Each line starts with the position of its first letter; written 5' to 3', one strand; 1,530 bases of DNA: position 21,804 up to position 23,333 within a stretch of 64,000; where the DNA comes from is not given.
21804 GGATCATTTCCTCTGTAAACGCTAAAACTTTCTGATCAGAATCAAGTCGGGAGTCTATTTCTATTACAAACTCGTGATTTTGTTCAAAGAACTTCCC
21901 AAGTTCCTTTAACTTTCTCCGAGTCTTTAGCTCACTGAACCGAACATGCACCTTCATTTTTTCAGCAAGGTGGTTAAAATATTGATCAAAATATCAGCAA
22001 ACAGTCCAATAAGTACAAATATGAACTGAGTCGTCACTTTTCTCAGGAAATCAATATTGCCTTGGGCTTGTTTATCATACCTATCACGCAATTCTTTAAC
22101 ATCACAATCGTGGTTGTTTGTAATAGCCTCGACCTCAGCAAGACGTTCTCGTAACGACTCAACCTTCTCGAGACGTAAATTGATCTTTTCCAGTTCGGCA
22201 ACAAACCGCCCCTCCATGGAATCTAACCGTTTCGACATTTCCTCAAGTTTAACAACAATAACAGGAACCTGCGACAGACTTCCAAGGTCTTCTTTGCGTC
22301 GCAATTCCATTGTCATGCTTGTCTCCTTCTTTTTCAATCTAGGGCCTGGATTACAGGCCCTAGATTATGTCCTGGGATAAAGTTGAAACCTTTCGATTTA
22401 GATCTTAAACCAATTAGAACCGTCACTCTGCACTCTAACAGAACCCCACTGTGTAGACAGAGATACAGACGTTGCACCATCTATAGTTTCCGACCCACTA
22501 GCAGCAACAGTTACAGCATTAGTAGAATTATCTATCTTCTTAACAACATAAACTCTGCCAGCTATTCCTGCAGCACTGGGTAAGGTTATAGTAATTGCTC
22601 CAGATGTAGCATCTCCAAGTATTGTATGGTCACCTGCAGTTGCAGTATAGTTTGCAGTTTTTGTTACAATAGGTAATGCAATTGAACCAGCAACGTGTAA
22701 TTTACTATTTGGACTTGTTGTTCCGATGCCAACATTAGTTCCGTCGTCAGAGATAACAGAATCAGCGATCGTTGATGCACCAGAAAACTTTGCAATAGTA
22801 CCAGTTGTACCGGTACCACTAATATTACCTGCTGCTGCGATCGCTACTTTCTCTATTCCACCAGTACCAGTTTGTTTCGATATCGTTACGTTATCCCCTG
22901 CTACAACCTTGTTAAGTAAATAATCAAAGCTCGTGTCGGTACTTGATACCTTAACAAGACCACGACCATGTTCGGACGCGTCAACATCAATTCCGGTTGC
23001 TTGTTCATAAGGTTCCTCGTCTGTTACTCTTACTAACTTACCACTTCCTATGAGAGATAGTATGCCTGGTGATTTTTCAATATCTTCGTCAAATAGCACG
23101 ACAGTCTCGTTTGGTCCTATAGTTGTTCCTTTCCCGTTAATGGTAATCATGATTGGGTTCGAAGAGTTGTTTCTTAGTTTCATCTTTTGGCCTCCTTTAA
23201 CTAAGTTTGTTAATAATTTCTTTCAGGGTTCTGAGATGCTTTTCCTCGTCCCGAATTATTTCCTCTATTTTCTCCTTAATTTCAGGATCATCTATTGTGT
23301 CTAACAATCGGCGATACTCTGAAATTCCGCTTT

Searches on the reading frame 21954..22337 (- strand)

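Call 86: search_protein_families(library=pfam, proteins=[window:21954-22337:-], max_evalue=0.001)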
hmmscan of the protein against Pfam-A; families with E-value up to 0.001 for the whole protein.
window:21954-22337:- (127 aa): 1 family
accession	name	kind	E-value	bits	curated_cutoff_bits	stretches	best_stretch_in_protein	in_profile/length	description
PF01519.22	DUF16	-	0.00095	20.1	40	0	22-43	83-104/104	Protein of unknown function DUF16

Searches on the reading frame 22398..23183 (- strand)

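Call 65: search_protein_families(library=phrogs, proteins=[window:22398-23183:-], max_evalue=0.001)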
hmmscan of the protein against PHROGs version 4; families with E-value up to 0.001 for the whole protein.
window:22398-23183:- (261 aa): 2 families
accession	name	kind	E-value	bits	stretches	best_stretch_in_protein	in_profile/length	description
phrog_37034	-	unknown function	9.2e-13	49.4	1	143-261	54-171/171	-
phrog_20556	-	tail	1.8e-06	28.2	1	175-259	304-393/528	baseplate protein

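Call 86: search_protein_families(library=pfam, proteins=[window:22398-23183:-], max_evalue=0.001)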
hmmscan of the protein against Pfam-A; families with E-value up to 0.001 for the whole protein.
window:22398-23183:- (261 aa): 0 families
